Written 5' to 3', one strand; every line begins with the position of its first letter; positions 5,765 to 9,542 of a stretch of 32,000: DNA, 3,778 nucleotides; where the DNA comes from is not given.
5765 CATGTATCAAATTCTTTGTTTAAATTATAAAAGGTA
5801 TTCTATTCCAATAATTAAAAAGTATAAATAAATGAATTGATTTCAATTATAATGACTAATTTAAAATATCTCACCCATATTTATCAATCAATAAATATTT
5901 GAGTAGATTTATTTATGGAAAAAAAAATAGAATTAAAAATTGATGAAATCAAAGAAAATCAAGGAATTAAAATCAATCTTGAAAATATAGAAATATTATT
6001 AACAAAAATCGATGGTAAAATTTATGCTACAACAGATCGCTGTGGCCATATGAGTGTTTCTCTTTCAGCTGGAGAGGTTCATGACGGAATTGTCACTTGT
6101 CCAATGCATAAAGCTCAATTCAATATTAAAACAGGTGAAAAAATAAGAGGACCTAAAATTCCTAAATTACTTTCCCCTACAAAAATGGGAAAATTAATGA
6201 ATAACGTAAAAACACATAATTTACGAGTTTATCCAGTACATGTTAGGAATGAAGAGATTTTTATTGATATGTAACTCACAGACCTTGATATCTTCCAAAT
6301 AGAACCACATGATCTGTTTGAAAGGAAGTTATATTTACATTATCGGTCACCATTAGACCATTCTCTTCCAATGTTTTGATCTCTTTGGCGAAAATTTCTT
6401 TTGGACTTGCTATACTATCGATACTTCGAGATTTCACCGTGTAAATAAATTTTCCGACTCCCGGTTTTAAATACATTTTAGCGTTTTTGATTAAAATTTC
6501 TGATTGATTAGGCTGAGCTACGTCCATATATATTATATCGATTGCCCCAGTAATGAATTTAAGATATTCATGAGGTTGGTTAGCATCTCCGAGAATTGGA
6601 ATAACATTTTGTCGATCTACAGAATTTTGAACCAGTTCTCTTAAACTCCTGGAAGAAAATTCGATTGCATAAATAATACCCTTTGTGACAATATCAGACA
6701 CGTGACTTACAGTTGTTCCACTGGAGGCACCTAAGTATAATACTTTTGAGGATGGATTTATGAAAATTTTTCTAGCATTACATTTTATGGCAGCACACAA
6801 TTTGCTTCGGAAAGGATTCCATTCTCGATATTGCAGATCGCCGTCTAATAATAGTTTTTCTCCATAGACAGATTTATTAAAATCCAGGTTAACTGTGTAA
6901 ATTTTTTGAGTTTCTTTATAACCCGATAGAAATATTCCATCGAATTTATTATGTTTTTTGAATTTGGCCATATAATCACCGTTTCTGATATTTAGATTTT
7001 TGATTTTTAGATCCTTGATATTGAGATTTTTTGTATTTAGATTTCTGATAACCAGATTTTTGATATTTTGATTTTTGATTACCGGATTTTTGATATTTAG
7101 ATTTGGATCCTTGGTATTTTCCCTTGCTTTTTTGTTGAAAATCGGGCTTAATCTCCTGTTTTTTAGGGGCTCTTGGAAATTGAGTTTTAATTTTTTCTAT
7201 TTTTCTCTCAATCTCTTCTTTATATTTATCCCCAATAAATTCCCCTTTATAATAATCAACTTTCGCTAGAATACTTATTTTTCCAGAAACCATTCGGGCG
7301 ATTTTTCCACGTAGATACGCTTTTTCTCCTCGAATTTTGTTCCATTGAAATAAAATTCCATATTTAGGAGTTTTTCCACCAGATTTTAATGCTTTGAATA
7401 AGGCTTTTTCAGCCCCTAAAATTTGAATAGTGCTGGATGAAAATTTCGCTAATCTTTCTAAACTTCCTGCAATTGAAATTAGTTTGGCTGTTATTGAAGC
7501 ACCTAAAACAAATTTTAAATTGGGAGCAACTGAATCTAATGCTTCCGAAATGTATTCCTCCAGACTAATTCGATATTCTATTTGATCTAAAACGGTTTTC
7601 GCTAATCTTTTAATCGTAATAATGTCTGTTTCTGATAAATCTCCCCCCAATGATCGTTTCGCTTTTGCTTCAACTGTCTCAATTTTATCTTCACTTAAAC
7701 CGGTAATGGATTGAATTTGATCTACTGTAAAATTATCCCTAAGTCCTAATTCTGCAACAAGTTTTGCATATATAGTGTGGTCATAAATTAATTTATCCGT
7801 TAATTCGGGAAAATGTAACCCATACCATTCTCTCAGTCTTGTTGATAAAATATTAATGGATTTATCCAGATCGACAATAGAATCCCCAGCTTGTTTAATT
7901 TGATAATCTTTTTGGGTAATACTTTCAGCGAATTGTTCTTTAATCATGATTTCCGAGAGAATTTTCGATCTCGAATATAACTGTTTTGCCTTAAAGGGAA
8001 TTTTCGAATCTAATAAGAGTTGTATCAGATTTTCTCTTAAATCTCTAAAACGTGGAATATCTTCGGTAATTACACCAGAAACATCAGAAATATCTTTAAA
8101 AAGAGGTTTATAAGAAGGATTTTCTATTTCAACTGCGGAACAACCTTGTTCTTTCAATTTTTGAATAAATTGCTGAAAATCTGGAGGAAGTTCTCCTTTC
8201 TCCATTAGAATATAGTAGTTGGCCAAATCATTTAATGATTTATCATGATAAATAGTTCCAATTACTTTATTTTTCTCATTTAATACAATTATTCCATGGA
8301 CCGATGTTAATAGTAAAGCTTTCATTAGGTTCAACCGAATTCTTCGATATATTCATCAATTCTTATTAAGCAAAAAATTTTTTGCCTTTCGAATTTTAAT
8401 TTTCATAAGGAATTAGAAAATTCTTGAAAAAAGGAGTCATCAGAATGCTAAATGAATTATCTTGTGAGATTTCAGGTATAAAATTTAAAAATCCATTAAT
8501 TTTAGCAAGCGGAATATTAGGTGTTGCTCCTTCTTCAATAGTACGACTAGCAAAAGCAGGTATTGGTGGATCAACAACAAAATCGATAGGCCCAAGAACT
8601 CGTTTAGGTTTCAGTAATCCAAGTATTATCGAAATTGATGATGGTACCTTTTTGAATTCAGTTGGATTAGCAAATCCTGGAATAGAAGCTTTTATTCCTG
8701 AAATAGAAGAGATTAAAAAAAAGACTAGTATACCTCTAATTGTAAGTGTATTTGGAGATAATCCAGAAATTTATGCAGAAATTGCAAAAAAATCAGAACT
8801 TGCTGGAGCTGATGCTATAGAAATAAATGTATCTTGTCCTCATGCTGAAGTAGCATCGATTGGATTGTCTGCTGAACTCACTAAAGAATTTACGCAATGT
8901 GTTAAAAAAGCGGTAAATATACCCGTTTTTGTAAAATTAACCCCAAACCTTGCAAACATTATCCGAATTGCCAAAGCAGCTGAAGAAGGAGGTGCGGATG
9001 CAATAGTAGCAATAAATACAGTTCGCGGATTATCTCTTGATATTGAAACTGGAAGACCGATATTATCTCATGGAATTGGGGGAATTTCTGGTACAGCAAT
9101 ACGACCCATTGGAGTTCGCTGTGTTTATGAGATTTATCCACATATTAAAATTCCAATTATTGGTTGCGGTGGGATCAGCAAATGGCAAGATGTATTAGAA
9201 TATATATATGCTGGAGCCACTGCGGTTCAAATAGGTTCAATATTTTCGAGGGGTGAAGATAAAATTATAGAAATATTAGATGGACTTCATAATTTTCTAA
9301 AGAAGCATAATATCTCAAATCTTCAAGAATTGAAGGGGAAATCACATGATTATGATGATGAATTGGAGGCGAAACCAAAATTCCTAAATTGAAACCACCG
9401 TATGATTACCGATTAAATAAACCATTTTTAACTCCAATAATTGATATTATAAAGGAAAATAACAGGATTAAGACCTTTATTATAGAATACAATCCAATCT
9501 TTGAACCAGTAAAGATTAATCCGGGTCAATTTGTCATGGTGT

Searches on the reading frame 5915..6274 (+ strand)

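Call 8: search_protein_families(library=pfam, proteins=[window:5915-6274:+], max_evalue=0.001)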
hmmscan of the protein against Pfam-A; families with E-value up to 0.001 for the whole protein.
window:5915-6274:+ (119 aa): 3 families
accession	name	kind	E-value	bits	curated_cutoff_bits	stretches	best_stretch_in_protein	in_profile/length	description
PF00355.32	Rieske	-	1.1e-15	57.7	20.3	1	8-84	7-83/88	Rieske [2Fe-2S] domain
PF13806.12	Rieske_2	-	8.8e-11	42.1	27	1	8-117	7-103/104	Rieske-like [2Fe-2S] domain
PF22543.2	Rieske_4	-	4.7e-06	27.3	28.4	1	10-116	7-113/119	Soluble Rieske-type ferredoxin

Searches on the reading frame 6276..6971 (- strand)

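Call 8: search_protein_families(library=pfam, proteins=[window:6276-6971:-], max_evalue=0.001)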
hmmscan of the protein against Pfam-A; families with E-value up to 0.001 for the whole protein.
window:6276-6971:- (231 aa): 1 family
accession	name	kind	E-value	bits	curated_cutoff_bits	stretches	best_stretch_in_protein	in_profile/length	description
PF01269.23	Fibrillarin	-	1.1e-81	273.8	27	1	5-229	2-226/227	Fibrillarin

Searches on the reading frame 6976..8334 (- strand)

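Call 8: search_protein_families(library=pfam, proteins=[window:6976-8334:-], max_evalue=0.001)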
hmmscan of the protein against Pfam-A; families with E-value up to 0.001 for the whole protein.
window:6976-8334:- (452 aa): 2 families
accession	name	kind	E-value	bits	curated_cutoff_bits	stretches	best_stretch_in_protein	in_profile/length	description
PF01798.23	Nop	-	7.1e-66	222.4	25.4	1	153-381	2-228/228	snoRNA binding domain, fibrillarin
PF21572.2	Nop5_56-rel_N_Arc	-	1.8e-06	28.7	27.8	1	6-118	2-110/128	Archaeal Nop5/56-rel, N-terminal domain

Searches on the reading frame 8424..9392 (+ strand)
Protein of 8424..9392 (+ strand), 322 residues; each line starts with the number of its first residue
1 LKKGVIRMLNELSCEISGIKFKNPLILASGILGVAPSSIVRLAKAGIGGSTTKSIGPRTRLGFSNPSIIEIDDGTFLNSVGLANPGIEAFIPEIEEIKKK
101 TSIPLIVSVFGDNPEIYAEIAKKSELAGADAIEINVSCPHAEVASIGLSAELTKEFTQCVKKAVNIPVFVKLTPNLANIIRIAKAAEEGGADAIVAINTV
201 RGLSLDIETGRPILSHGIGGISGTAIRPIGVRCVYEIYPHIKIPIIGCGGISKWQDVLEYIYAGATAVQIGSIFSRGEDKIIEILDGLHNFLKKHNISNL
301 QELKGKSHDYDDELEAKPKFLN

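Call 8: search_protein_families(library=pfam, proteins=[window:8424-9392:+], max_evalue=0.001)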
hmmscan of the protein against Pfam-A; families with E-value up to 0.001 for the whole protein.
window:8424-9392:+ (322 aa): 6 families
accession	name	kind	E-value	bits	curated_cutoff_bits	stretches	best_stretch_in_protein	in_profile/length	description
PF01180.27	DHO_dh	-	4.6e-68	230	27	1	12-292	2-291/291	Dihydroorotate dehydrogenase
PF01207.24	Dus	-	5.9e-13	49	20.4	1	98-195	49-156/311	Dihydrouridine synthase (Dus)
PF04309.18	G3P_antiterm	-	1.7e-05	24.8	27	0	233-269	130-166/173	Glycerol-3-phosphate responsive antiterminator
PF03060.21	NMO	-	2.2e-05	24.5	28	1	93-274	53-225/331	Nitronate monooxygenase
PF04481.18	DUF561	-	4.2e-05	23.3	21.6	1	94-290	53-235/243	Protein of unknown function (DUF561)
PF00977.27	His_biosynth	-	0.0006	19.8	23.6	0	234-278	182-226/228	Histidine biosynthesis protein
